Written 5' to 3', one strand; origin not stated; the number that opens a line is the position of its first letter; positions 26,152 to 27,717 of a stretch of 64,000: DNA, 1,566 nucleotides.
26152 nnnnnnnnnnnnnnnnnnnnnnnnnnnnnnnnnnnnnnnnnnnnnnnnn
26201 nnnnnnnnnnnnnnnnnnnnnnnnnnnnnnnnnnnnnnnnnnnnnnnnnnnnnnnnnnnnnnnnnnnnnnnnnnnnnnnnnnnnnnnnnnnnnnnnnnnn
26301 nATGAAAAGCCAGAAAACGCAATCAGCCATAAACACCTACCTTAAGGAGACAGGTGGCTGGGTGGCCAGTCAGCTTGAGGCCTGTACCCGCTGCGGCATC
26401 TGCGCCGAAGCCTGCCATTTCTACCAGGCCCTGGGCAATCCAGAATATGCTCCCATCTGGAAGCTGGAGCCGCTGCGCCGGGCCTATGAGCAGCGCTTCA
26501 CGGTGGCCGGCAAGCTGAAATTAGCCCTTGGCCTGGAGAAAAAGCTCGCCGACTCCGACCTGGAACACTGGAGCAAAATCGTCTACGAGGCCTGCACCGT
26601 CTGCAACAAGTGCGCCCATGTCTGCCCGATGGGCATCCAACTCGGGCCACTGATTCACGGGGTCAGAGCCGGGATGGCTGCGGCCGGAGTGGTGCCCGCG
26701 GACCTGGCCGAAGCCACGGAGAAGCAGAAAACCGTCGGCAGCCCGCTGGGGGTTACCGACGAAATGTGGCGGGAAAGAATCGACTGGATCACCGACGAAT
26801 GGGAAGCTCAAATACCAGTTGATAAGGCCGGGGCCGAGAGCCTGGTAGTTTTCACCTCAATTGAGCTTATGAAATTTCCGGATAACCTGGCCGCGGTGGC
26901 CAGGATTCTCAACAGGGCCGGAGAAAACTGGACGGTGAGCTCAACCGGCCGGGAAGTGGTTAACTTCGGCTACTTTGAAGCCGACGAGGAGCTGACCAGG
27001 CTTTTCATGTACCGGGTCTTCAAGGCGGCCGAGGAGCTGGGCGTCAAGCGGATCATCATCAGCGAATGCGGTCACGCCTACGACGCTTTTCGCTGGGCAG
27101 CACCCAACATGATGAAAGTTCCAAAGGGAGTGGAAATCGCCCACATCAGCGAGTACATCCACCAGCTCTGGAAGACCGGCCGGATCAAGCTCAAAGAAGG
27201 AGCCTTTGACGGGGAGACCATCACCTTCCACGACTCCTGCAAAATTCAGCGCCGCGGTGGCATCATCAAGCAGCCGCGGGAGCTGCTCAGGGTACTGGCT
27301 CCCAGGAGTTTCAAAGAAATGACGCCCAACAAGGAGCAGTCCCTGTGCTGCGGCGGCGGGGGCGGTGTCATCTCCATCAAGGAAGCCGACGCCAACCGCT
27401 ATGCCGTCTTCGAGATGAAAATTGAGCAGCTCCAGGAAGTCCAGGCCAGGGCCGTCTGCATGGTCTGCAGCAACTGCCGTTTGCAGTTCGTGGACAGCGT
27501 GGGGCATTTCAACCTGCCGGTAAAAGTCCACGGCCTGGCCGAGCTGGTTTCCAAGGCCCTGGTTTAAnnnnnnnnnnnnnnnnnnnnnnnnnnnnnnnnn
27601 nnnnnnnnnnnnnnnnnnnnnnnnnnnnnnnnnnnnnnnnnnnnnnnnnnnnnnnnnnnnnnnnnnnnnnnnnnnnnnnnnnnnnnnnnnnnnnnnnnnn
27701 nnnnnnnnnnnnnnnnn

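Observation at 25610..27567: Isp1 (cytochrome b) and Isp2 (HdrD-like) inserted between hydrogenase small and large subunit genes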

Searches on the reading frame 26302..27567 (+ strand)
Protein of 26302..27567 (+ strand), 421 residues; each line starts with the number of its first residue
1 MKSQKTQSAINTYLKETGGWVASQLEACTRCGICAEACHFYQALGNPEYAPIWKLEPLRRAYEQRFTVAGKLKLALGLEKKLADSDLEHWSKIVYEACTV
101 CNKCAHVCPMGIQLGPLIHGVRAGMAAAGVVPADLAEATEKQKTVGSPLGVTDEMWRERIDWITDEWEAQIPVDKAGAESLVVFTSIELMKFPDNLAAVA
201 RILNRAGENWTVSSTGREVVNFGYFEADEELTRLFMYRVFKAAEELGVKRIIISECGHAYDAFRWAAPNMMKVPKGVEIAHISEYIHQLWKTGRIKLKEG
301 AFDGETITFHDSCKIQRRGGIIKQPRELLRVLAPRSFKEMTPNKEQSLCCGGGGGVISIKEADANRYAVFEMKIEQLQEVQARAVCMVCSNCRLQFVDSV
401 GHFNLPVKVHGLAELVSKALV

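Call 3: search_protein_families(library=pfam, proteins=[window:26302-27567:+], max_evalue=0.01)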
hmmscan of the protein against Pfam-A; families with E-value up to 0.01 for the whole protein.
window:26302-27567:+ (421 aa): 11 families
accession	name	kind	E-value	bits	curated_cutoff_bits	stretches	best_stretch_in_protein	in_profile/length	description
PF02754.22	CCG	-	3.7e-14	53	20.6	1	307-396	1-84/85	Cysteine-rich domain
PF13183.11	Fer4_8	-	2.6e-10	41.1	27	1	24-112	1-68/68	4Fe-4S dicluster domain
PF13534.11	Fer4_17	-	7.9e-08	33.2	22.2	1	27-112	1-60/61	4Fe-4S dicluster domain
PF13237.11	Fer4_10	-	3.6e-07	30.4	25.5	1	93-118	4-22/53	4Fe-4S dicluster domain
PF13187.11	Fer4_9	-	2.9e-06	27.6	27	1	27-111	1-50/52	4Fe-4S dicluster domain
PF14697.11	Fer4_21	-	2e-05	25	35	1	90-110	33-53/59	4Fe-4S dicluster domain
PF12838.12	Fer4_7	-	9.6e-05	23.2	27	1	28-112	2-52/52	4Fe-4S dicluster domain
PF12837.12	Fer4_6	-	0.00061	20.1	25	1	25-43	6-23/24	4Fe-4S binding domain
PF00037.32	Fer4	-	0.0016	18.6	21.1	1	92-111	2-21/24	4Fe-4S binding domain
PF12797.12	Fer4_2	-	0.0061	16.9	24.5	1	25-39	7-21/22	4Fe-4S binding domain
PF13746.11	Fer4_18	-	0.0067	17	27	0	92-114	55-77/114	4Fe-4S dicluster domain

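Call 4: search_protein_families(library=ncbifam, proteins=[window:26302-27567:+], max_evalue=0.01)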
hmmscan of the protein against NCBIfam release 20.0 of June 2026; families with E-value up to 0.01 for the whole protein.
window:26302-27567:+ (421 aa): 21 families
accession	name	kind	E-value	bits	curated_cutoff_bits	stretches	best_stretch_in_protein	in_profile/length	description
NF045796.1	DsrK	equivalog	1.8e-66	224.7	400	1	25-421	49-436/453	sulfate reduction electron transfer complex DsrMKJOP subunit DsrK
NF045711.1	sulf_resp_HmcF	equivalog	2e-64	218.1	750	1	21-416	55-445/457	sulfate respiration complex iron-sulfur protein HmcF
NF045724.1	ferredox_TmcB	equivalog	2.3e-64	217.6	735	1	3-418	17-426/430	electron transfer complex ferredoxin TmcB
NF045670.1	quin_L_LdhH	equivalog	8.3e-23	80.5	800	2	279-416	576-705/706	L-lactate dehydrogenase (quinone) large subunit LdhH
NF004898.0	PRK06259.1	equivalog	6.2e-22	77.9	385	1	278-419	356-487/488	fumarate reductase (CoM/CoB) subunit TfrB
NF045663.1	diclust_near_Sec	equivalog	5.3e-13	47.9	530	2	281-398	514-620/759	pyridine nucleotide-disulfide oxidoreductase/dicluster-binding protein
NF008369.0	PRK11168.1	equivalog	1.2e-10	40.9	278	2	250-400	239-384/401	anaerobic glycerol-3-phosphate dehydrogenase subunit C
TIGR00273.1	TIGR00273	equivalog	4.6e-09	35.7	444.8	1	89-132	337-379/432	LutB/LldF family L-lactate oxidation iron-sulfur protein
NF008434.0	PRK11274.1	equivalog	3.9e-08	32.6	333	1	281-394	277-386/409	glycolate oxidase subunit GlcF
TIGR03288.1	CoB_CoM_SS_B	equivalog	8.9e-07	28.4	345.15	1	342-397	185-238/290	CoB--CoM heterodisulfide reductase subunit B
TIGR03379.1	glycerol3P_GlpC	equivalog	1.1e-05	24.3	279.9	0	278-399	267-380/397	anaerobic glycerol-3-phosphate dehydrogenase subunit GlpC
NF038196.1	ferrodoxin_EFR1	subfamily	0.00062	19.9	75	0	94-111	182-199/242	EFR1 family ferrodoxin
NF007012.0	PRK09476.1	equivalog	0.00091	18.5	269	0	25-41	58-74/254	ferredoxin-type protein NapG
NF007202.0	PRK09623.1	equivalog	0.0029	17.9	166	0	12-39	68-94/105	3-methyl-2-oxobutanoate dehydrogenase subunit delta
TIGR04105.1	FeFe_hydrog_B1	subfamily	0.0034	16.1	450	0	87-111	179-203/462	monomeric [FeFe] hydrogenase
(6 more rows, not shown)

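Call 10: search_solved_structures(query=window:26302-27567:+, max_evalue=0.001, show_alignments=3)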
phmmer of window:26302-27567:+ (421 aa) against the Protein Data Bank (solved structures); distinct sequences matched with E-value up to 0.001: 2.
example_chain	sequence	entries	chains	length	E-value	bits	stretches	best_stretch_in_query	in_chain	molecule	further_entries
9ojn_A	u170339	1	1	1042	3.1e-15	59.2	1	96-401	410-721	Iron-sulfur-binding reductase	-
9sfi_C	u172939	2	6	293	3.2e-05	26.2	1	320-397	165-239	H(2)/formate:CoB-CoM heterodisulfide,ferredoxin reductase subunit B2 | Heterodisulfide reductase subunit B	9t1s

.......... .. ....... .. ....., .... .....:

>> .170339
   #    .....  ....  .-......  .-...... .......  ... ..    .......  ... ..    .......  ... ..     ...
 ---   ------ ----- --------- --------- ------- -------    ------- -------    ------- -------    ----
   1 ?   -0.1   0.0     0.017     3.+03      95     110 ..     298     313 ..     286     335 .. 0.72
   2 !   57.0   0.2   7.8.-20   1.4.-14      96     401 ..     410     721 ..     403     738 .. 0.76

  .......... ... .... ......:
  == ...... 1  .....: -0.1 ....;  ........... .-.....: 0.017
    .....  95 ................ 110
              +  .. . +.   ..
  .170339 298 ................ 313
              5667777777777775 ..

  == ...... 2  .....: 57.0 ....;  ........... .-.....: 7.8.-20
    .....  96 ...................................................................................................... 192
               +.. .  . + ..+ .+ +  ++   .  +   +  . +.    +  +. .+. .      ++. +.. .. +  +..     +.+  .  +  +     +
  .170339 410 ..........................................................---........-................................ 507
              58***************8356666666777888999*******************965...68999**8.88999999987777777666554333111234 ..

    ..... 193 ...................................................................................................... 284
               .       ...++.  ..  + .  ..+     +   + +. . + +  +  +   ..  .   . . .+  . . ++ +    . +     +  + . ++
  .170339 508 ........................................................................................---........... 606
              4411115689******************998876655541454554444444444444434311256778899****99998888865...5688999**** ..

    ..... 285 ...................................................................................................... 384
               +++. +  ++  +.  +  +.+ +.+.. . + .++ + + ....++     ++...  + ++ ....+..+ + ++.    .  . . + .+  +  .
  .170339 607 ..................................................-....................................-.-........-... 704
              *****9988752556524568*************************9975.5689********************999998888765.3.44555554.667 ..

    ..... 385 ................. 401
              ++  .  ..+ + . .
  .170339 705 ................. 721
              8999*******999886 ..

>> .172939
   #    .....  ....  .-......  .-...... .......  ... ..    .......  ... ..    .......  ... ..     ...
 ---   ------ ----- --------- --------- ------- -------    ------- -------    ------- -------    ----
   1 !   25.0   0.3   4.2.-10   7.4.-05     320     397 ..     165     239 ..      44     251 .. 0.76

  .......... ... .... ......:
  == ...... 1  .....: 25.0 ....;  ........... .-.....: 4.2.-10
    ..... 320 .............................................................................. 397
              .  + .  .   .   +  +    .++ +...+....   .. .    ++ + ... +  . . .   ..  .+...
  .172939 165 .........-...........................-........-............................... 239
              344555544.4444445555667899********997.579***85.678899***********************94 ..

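Call 12: find_homologous_proteins(query=window:26302-27567:+, max_evalue=1e-20)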
Query window:26302-27567:+ (421 aa): 1812 proteins with E <= 1e-20 among 8000 candidates; the best 120 are listed.
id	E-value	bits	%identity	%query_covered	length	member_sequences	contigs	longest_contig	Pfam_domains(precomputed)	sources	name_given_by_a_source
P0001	4.7e-283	956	97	100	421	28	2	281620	PF14697.12,PF13534.12,PF02754.22,PF13237.12,PF13183.12,PF13187.12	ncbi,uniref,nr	ncbi:MAG: Fe-S oxidoreductase [Candidatus Saccharicenans subterraneus]|uniref:Fe-S oxidoreductase n=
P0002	7.9e-264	893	90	99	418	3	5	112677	PF14697.12,PF13534.12,PF02754.22,PF13237.12,PF13183.12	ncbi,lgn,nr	ncbi:MAG: (Fe-S)-binding protein [Candidatus Aminicenantes bacterium]|nr:(Fe-S)-binding protein [Can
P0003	1.6e-261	885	89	99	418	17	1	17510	PF13534.12,PF02754.22,PF13237.12,PF13183.12,PF13187.12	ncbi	-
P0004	2.4e-257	872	86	100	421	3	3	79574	PF12838.13,PF13534.12,PF02754.22,PF13237.12,PF13183.12,PF13187.12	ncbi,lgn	-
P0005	1.0e-253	860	86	99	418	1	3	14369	PF13534.12,PF02754.22,PF13237.12,PF13183.12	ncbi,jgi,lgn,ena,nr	ncbi:MAG: (Fe-S)-binding protein [Candidatus Aminicenantes bacterium]|jgi:Fe-S oxidoreductase|nr:(Fe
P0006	2.0e-252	855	86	99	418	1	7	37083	PF12838.13,PF13534.12,PF02754.22,PF13237.12,PF13183.12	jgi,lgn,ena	jgi:Fe-S oxidoreductase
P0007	5.0e-252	854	85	99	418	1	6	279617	PF13534.12,PF02754.22,PF13237.12,PF13183.12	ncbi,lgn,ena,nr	ncbi:MAG: (Fe-S)-binding protein [Candidatus Saccharicenans sp.]|nr:MAG: (Fe-S)-binding protein [Can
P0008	1.3e-251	853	84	99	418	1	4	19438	PF13534.12,PF02754.22,PF13237.12,PF13183.12,PF13187.12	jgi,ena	-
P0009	2.2e-251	852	85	99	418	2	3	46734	PF13534.12,PF02754.22,PF13237.12,PF13183.12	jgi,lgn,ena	-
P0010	4.2e-251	851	84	99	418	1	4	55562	PF12838.13,PF13534.12,PF02754.22,PF13237.12,PF13183.12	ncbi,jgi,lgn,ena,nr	ncbi:MAG TPA: (Fe-S)-binding protein [Candidatus Saccharicenans sp.]|nr:(Fe-S)-binding protein [Cand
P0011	4.4e-251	851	84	99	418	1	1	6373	PF13534.12,PF02754.22,PF13237.12,PF13183.12,PF13187.12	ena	-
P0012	1.6e-250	849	84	99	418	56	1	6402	PF12838.13,PF13534.12,PF02754.22,PF13237.12,PF13183.12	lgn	-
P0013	2.4e-250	849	84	99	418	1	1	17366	PF12838.13,PF13534.12,PF02754.22,PF13237.12,PF13183.12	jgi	-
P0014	6.7e-250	847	84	99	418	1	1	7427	PF13534.12,PF02754.22,PF13237.12,PF13183.12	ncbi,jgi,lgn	jgi:Fe-S oxidoreductase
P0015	2.5e-242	822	82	99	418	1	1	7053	PF13534.12,PF02754.22,PF13237.12,PF13183.12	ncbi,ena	-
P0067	7.1e-202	689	67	100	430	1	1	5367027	PF12837.13,PF00037.33,PF13534.12,PF02754.22,PF13237.12,PF13183.12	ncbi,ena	-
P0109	3.0e-197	674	65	99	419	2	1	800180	PF12837.13,PF00037.33,PF12838.13,PF13534.12,PF02754.22,PF13183.12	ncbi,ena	-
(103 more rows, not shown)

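Call 15: find_related_loci(query=A1, collection=genome_contigs, flank=10000)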
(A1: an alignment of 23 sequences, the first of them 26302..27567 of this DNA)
Query A1 (421 aa) in genome_contigs; peptide patterns used: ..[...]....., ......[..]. (x = any residue, [..] = any of these).
599 stretches matched a pattern (row limit reached: there are more); 551 encode a relative of the query (tblastn E <= 1e-3); the best 80 are kept; 80 distinct loci.
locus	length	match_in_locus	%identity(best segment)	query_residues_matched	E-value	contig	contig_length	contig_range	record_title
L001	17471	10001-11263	99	1-421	0e+0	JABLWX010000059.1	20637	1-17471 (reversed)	MAG: Candidatus Aminicenantes bacterium isolate Ch100 contig59, whole genome shotgun sequence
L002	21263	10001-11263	97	1-421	0e+0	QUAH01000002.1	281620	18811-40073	MAG: Candidatus Saccharicenans subterraneus isolate BY38 NODE_38_length_281620_cov_120.323_ID_1478488, whole genome shot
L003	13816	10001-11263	92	1-421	0e+0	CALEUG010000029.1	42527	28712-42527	MAG: uncultured bacterium isolate R1_Bin_MAXBIN__085_1 genome assembly, contig: c_000001754488, whole genome shotgun seq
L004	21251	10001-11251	90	5-421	0e+0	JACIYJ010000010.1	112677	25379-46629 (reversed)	MAG: Candidatus Aminicenantes bacterium isolate MAG-75 Aminicenantales_E3_bin29_Scaffold_10, whole genome shotgun sequen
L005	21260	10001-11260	90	2-421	0e+0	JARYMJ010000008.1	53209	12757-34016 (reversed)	MAG: Candidatus Saccharicenans sp. isolate A05DMB-I-29 NODE_347_length_53209_cov_8.761241, whole genome shotgun sequence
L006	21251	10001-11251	89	5-421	0e+0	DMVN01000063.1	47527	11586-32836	MAG TPA_asm: Acidobacteria bacterium isolate UBA10528 contig_58385, whole genome shotgun sequence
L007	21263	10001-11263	87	1-421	0e+0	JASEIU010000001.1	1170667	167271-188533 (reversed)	MAG: Candidatus Saccharicenans sp. isolate Yes71-14 NODE_1_length_1170667_cov_69.467931, whole genome shotgun sequence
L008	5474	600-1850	89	5-421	0e+0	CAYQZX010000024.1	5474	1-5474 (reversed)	MAG TPA_asm: uncultured Eubacteriales bacterium isolate SRP231805_co4_123 genome assembly, contig: k141_282659, whole ge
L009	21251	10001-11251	88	5-421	0e+0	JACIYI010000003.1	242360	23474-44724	MAG: Candidatus Aminicenantes bacterium isolate MAG-74 Aminicenantales_C3_bin33_Scaffold_3, whole genome shotgun sequenc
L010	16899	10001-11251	85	5-421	0e+0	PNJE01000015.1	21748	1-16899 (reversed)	MAG: Candidatus Aminicenantes bacterium isolate ARK-02 NODE_256_length_21748_cov_8.17125, whole genome shotgun sequence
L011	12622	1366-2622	84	3-421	0e+0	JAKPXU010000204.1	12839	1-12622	MAG: Acidobacteriota bacterium isolate USCA_maxbin.012 k141_1205732, whole genome shotgun sequence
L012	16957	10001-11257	83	3-421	0e+0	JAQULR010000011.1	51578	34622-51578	MAG: Acidobacteriota bacterium isolate STD1_135 NODE_1248_length_51578_cov_29.555208_Sandtown_D1, whole genome shotgun s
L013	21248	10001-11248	73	5-420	0e+0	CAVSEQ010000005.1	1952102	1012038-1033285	MAG: Candidatus Aminicenantes bacterium isolate MFD01872.bin.1.66 genome assembly, contig: contig_82377, whole genome sh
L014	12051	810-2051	73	7-420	0e+0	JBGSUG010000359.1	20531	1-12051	MAG: Candidatus Aminicenantales bacterium isolate JTS-AC427 k141_2260118, whole genome shotgun sequence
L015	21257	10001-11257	71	2-420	0e+0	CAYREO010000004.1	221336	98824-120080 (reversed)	MAG TPA_asm: uncultured Eubacteriales bacterium isolate binchicken_co7_212 genome assembly, contig: NODE_48_length_22133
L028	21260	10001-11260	66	3-421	0e+0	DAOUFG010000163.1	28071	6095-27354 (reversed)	MAG TPA_asm: Thermoflexales bacterium isolate R103_16 k99_489293, whole genome shotgun sequence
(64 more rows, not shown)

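Call 28: find_encoding_contigs(protein=P0067, flank=10000, max_places=2)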
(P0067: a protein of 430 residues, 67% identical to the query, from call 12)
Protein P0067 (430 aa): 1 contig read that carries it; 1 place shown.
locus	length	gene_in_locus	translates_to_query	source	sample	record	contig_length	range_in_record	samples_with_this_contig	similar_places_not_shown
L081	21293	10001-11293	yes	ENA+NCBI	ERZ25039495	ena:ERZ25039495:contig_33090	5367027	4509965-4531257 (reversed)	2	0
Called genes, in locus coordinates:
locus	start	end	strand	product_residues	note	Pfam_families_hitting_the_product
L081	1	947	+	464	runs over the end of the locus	PF08245:Mur_ligase_M, PF27239:FOL3_C, PF02875:Mur_ligase_C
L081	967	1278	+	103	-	PF22263:DUF6951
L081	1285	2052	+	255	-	PF00392:GntR, PF08220:HTH_DeoR (weak), PF07702:UTRA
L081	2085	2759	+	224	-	PF02607:B12-binding_2, PF02310:B12-binding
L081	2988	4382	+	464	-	PF00083:Sugar_tr, PF07690:MFS_1, PF05977:MFS_3 (weak)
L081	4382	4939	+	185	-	PF02572:CobA_CobO_BtuR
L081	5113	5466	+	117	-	PF00085:Thioredoxin, PF14595:Thioredoxin_9 (weak), PF13098:Thioredoxin_2, PF08534:Redoxin (faint), PF13192:Thioredoxin_3 (weak)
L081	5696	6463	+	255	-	PF12728:HTH_17, PF10114:PocR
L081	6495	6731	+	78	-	PF01206:TusA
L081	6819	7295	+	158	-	PF13686:DrsE_2, PF02635:DsrE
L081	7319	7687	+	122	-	PF02635:DsrE, PF13686:DrsE_2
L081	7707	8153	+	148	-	PF01597:GCV_H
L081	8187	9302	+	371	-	PF01058:Oxidored_q6, PF14720:NiFe_hyd_SSU_C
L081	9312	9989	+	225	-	-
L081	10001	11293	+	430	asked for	PF13237:Fer4_10 (faint), PF00037:Fer4 (faint), PF12837:Fer4_6 (faint), PF13183:Fer4_8, PF13534:Fer4_17, PF02754:CCG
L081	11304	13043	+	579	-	PF27537:HoxH, PF00374:NiFeSe_Hases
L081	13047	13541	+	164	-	PF01750:HycI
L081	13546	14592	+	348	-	PF21948:LplA-B_cat, PF03099:BPL_LplA_LipB (weak), PF10437:Lip_prot_lig_C (weak)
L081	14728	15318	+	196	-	PF00578:AhpC-TSA, PF08534:Redoxin, PF00085:Thioredoxin (faint), PF13905:Thioredoxin_8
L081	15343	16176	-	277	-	PF04072:LCM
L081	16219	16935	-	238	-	PF00440:TetR_N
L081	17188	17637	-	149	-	PF01980:TrmO_N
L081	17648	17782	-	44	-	-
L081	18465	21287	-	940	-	PF00450:Peptidase_S10, PF00365:PFK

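Call 29: find_encoding_contigs(protein=P0109, flank=10000, max_places=2)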
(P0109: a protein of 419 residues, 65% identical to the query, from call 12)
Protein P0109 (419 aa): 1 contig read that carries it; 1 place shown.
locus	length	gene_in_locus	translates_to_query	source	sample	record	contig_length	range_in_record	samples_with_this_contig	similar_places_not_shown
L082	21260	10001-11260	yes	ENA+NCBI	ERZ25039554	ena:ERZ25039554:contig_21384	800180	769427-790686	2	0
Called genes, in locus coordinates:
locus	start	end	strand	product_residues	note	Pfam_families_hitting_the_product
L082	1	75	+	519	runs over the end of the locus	-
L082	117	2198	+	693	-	PF08269:dCache_2, PF17200:sCache_2, PF17201:Cache_3-Cache_2, PF00672:HAMP (faint), PF00015:MCPsignal, PF13682:CZB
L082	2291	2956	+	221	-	PF17201:Cache_3-Cache_2, PF17202:sCache_3_3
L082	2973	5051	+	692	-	PF00015:MCPsignal, PF01209:Ubie_methyltran, PF13489:Methyltransf_23, PF01135:PCMT (weak), PF08241:Methyltransf_11, PF08242:Methyltransf_12, PF13649:Methyltransf_25, PF13847:Methyltransf_31, +1 more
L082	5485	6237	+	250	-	PF12728:HTH_17, PF10114:PocR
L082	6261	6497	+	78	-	PF01206:TusA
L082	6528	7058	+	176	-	PF13686:DrsE_2, PF02635:DsrE (weak)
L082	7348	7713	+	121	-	PF02635:DsrE, PF13686:DrsE_2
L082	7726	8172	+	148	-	PF01597:GCV_H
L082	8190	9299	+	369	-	PF01058:Oxidored_q6, PF14720:NiFe_hyd_SSU_C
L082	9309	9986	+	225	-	-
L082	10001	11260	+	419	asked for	PF00037:Fer4 (faint), PF12837:Fer4_6 (faint), PF12838:Fer4_7 (weak), PF13183:Fer4_8, PF13534:Fer4_17, PF02754:CCG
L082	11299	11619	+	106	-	-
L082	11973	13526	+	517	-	PF27537:HoxH, PF00374:NiFeSe_Hases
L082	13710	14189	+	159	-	PF01750:HycI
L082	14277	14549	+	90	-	PF01455:HupF_HypC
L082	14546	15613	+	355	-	PF21948:LplA-B_cat, PF10437:Lip_prot_lig_C (weak)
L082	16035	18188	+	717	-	PF13385:Laminin_G_3, PF01483:P_proprotein (weak), PF13860:FlgD_ig (weak), PF18962:Por_Secre_tail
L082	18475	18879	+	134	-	PF08570:DUF1761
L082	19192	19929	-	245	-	-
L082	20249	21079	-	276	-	PF00149:Metallophos, PF12850:Metallophos_2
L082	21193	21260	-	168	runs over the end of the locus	-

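Call 46: search_protein_representatives(protein=window:26302-27567:+)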
Query: 421 residues. Proteins with E-value up to 0.001 (for the whole library): 4929; up to 1e-10: 1938; up to 1e-30: 178. The best 150 are listed.
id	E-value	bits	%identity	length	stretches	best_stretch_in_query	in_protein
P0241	6.0e-161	552.4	57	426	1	7-421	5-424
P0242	1.1e-147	508.7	63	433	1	5-331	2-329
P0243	1.4e-108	379.9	67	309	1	5-241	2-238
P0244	3.3e-101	355.6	67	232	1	190-420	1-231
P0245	2.6e-97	342.7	40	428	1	6-418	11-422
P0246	3.5e-93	329.1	71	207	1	6-195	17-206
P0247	1.1e-88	314.4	39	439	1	20-420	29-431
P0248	2.2e-86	306.8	37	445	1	8-417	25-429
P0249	3.5e-79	283.0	34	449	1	6-418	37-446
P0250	1.2e-76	274.7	37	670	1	21-420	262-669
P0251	7.2e-74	265.5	33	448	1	6-415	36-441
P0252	4.0e-73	263.1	33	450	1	9-421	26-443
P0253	3.0e-72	260.2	40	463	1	11-319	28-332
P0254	8.2e-71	255.5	34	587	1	22-421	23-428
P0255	8.4e-67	242.3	38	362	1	76-396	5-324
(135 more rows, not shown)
